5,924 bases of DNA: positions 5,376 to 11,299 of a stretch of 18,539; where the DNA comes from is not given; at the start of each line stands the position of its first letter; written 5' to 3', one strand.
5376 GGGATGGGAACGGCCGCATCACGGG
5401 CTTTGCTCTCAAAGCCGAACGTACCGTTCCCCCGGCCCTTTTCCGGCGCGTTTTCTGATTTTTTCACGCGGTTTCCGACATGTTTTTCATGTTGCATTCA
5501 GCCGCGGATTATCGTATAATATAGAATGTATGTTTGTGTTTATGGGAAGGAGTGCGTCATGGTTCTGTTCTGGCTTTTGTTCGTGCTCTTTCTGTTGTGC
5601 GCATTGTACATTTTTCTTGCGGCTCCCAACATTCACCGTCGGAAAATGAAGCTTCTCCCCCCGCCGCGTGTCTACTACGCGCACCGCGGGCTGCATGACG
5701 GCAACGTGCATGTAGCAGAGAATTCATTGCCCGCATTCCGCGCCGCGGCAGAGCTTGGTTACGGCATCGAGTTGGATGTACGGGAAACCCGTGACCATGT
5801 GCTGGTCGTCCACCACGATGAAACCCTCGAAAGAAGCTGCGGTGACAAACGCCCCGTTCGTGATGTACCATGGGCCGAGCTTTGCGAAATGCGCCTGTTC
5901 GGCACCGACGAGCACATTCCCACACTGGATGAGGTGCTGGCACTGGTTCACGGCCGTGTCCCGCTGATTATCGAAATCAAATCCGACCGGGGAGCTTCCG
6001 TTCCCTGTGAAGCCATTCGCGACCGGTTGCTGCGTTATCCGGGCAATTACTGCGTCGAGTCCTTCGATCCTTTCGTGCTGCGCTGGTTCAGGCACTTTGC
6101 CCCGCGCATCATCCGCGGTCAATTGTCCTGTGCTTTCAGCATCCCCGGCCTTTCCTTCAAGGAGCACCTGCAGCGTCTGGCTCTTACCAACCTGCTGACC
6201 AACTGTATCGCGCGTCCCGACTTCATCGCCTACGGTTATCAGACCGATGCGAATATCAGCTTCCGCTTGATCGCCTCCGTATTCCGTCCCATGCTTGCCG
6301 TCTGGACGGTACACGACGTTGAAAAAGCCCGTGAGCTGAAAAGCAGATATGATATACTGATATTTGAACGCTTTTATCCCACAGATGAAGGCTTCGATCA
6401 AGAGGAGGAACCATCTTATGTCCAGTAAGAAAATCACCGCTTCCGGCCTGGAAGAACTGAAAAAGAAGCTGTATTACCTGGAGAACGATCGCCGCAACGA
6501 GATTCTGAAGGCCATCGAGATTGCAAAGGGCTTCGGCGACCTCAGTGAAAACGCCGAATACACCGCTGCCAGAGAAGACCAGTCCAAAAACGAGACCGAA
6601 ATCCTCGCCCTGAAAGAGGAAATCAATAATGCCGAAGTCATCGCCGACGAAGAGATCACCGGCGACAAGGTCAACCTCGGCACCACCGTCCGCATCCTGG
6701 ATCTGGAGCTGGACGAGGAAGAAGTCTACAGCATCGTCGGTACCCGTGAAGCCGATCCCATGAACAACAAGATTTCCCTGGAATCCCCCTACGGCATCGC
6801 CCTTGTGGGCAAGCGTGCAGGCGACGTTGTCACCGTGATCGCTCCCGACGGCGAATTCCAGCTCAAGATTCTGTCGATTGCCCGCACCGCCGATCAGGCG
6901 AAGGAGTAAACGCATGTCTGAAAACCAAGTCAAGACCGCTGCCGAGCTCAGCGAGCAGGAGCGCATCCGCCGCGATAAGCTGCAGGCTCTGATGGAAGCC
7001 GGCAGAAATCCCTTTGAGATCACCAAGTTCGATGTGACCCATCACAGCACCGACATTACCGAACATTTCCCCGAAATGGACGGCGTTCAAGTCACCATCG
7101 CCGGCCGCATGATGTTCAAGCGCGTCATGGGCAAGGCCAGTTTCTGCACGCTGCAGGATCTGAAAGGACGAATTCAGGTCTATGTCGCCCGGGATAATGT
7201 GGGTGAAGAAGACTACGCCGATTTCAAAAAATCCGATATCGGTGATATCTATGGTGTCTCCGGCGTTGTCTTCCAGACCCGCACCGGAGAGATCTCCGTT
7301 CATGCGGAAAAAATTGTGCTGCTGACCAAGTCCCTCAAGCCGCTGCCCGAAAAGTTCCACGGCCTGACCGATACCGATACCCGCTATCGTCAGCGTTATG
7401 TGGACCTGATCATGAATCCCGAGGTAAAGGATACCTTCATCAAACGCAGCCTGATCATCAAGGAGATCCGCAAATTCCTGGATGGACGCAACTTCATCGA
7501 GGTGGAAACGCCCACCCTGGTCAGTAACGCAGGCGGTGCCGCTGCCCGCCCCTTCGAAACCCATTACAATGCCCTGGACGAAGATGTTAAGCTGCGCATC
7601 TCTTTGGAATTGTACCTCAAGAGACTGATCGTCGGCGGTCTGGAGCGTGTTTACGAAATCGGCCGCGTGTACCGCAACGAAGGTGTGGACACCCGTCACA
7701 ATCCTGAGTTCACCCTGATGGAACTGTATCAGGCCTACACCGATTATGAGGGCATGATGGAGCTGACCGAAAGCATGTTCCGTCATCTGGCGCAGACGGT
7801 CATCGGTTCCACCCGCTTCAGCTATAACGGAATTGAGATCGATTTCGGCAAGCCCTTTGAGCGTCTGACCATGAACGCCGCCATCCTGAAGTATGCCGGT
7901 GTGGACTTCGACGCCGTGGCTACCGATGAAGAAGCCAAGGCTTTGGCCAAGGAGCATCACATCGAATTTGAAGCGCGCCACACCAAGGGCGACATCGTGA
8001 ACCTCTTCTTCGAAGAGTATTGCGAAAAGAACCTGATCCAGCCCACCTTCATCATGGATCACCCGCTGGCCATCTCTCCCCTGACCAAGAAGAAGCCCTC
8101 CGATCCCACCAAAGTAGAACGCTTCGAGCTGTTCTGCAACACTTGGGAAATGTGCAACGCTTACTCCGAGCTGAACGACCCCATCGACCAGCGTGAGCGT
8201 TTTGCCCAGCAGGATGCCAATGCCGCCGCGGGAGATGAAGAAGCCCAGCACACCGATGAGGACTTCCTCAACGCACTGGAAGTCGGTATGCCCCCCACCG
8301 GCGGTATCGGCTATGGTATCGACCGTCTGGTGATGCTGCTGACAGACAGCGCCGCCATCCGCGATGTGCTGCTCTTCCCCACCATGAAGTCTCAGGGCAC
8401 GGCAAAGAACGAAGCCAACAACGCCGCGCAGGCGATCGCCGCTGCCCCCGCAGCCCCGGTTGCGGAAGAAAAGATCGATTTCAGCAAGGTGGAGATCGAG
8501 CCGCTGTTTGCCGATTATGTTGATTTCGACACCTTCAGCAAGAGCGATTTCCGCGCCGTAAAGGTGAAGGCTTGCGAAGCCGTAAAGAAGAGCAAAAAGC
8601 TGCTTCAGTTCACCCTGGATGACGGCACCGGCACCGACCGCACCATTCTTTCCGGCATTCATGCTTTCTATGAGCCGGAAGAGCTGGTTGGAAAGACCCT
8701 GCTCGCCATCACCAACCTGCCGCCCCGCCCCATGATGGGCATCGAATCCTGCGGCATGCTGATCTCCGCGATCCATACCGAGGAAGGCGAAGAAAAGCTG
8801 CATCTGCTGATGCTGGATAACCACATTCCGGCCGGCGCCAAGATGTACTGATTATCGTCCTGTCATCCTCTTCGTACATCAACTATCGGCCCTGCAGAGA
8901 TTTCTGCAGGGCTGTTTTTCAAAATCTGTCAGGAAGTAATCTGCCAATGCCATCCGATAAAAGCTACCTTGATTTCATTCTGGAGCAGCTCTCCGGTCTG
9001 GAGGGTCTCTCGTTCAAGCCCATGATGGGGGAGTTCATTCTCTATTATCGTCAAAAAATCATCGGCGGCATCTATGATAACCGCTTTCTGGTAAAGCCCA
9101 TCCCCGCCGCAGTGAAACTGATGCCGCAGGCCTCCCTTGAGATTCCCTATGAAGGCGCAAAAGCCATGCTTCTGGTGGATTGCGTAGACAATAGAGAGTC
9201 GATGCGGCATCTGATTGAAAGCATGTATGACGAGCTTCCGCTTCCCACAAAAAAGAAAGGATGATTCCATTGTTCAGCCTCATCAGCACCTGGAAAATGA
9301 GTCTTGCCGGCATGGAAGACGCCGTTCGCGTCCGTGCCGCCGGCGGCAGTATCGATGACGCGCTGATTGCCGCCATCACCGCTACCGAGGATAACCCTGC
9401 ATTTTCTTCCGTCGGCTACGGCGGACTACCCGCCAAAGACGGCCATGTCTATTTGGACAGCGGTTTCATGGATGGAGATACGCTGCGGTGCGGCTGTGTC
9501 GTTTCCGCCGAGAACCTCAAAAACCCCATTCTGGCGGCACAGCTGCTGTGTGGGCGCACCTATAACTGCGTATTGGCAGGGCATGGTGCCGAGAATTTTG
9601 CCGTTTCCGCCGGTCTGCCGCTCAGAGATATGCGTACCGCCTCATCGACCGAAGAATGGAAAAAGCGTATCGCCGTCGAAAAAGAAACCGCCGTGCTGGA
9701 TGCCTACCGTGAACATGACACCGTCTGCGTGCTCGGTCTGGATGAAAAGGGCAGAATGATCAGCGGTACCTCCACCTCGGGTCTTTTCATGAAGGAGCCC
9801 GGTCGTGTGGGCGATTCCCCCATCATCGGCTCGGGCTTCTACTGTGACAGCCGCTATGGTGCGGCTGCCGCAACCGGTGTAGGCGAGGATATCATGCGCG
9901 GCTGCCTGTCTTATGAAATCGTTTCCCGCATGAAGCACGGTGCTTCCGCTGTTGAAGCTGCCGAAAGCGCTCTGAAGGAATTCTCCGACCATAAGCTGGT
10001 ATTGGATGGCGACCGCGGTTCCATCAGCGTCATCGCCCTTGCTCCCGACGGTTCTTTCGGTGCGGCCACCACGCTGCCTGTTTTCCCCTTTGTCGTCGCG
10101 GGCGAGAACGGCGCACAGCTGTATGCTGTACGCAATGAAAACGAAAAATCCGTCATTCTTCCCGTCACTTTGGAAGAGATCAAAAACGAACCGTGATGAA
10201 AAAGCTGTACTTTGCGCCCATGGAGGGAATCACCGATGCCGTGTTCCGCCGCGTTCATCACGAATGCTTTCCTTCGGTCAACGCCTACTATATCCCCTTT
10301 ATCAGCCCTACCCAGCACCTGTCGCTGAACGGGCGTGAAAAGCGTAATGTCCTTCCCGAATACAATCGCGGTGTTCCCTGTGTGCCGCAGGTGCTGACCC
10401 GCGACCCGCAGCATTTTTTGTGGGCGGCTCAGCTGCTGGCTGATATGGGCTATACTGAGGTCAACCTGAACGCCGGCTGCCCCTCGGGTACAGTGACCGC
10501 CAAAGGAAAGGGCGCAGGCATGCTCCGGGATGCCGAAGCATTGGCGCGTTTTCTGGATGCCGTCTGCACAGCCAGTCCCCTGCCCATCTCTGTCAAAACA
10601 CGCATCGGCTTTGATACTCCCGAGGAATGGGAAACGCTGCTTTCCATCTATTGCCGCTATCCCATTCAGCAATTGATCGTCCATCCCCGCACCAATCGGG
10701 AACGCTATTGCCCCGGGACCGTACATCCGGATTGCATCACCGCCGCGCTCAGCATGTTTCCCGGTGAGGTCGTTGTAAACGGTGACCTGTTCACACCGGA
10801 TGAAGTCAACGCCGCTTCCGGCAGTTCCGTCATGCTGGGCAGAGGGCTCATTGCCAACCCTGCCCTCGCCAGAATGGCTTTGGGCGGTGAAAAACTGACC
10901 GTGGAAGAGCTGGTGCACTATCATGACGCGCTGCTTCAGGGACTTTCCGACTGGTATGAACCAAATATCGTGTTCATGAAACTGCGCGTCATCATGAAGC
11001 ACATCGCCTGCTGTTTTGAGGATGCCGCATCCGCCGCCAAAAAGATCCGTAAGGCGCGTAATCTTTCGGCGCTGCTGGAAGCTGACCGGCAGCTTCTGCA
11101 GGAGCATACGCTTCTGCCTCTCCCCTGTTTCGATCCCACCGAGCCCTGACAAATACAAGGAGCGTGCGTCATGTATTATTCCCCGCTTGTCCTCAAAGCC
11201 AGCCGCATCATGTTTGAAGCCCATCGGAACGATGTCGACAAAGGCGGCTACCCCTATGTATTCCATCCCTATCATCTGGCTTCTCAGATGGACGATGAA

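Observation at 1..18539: No gene in the window ends at a credible TAG; both in-frame TAGs lie inside conserved protein domains (possible UAG suppression or reassignment)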

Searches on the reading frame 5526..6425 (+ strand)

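Call 10: search_protein_families(library=pfam, proteins=[window:5526-6425:+], max_evalue=0.01)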
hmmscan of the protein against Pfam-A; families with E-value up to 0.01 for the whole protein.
window:5526-6425:+ (300 aa): 2 families
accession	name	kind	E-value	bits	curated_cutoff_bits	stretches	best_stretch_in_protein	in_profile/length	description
PF03009.23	GDPD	-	1.1e-22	81.8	23.6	1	53-171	1-127/244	Glycerophosphoryl diester phosphodiesterase family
PF16028.10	SLC3A2_N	-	0.0093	16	27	0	10-37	36-63/77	Solute carrier family 3 member 2 N-terminus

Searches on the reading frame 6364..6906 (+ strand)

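Call 10: search_protein_families(library=pfam, proteins=[window:6364-6906:+], max_evalue=0.01)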
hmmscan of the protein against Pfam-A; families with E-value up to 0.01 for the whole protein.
window:6364-6906:+ (181 aa): 2 families
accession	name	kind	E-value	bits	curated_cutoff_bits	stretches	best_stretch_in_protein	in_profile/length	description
PF01272.25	GreA_GreB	-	4.4e-25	87.9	26.9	1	100-173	3-76/77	Transcription elongation factor, GreA/GreB, C-term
PF03449.20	GreA_GreB_N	-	4.3e-21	75.3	24.5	1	24-92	3-71/71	Transcription elongation factor, N-terminal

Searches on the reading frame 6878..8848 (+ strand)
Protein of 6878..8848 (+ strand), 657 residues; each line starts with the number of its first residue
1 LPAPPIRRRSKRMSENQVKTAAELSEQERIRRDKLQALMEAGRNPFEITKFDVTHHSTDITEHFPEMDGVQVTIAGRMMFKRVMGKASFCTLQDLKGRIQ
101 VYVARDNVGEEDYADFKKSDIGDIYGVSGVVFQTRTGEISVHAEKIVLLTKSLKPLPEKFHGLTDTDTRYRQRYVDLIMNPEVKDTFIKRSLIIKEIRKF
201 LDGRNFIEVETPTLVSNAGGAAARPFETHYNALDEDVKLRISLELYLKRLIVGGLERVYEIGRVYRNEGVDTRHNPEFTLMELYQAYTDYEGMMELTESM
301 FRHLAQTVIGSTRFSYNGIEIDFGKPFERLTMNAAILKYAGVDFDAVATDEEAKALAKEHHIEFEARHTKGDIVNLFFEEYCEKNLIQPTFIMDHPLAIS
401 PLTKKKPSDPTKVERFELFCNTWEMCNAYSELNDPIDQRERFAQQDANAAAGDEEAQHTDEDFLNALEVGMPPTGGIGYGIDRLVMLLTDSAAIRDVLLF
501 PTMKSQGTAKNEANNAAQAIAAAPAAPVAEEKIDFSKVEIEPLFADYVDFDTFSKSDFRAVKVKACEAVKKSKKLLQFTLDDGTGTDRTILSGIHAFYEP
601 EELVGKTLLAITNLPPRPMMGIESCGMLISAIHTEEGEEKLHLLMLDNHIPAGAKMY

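Call 10: search_protein_families(library=pfam, proteins=[window:6878-8848:+], max_evalue=0.01)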
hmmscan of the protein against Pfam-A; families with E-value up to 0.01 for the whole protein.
window:6878-8848:+ (657 aa): 4 families
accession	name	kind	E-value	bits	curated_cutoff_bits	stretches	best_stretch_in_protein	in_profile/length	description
PF00152.25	tRNA-synt_2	-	5.5e-95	318.4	25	1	166-503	2-307/308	tRNA synthetases class II (D, K and N)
PF01588.26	tRNA_bind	-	1.4e-21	76.8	27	1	559-655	2-96/96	Putative tRNA binding domain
PF01336.31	tRNA_anti-codon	-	1.3e-18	67.1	27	1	72-149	1-75/75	OB-fold nucleic acid binding domain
PF01409.25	tRNA-synt_2d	-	0.00012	22.1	19.8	0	258-312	105-157/246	tRNA synthetases class II core domain (F)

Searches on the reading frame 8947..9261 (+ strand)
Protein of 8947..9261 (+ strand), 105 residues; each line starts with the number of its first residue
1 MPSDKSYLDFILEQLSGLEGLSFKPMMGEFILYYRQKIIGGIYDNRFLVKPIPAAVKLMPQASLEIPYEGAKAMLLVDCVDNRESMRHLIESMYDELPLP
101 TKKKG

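Call 11: search_protein_families(library=pfam, proteins=[window:8947-9261:+], max_evalue=0.01)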
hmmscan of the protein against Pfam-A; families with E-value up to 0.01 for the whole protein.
window:8947-9261:+ (105 aa): 1 family
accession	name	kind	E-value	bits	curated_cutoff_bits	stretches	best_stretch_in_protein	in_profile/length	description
PF04993.18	TfoX_N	-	1.4e-05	25.5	30.1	1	13-92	1-86/91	TfoX N-terminal domain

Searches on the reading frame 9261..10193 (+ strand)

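Call 11: search_protein_families(library=pfam, proteins=[window:9261-10193:+], max_evalue=0.01)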
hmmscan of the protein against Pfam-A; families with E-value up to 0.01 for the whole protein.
window:9261-10193:+ (311 aa): 1 family
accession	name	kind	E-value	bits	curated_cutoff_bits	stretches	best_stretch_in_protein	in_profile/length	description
PF01112.23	Asparaginase_2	-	5.1e-61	206.9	27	1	19-272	31-290/309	Asparaginase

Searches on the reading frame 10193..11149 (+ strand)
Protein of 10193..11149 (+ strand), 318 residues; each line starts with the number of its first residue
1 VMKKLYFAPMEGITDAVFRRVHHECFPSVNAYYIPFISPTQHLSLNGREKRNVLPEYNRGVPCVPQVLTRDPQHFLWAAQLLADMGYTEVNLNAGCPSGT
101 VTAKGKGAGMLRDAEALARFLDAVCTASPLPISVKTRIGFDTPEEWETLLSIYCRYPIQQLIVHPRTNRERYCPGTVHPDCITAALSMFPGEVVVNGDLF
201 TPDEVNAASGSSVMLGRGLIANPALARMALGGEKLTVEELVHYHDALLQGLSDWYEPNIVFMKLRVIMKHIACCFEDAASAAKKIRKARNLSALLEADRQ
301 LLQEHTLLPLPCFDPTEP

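Call 11: search_protein_families(library=pfam, proteins=[window:10193-11146:+], max_evalue=0.01)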
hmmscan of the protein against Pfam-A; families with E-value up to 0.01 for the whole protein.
window:10193-11146:+ (318 aa): 1 family
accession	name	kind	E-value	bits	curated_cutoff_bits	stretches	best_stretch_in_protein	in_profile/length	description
PF01207.24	Dus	-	8.9e-39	133.9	20.4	1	7-302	2-302/311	Dihydrouridine synthase (Dus)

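Call 12: find_encoding_contigs(protein=window:10193-11149:+, flank=10000, max_places=10)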
Protein window:10193-11149:+ (318 aa): no gene with exactly this product is on record in the collection.
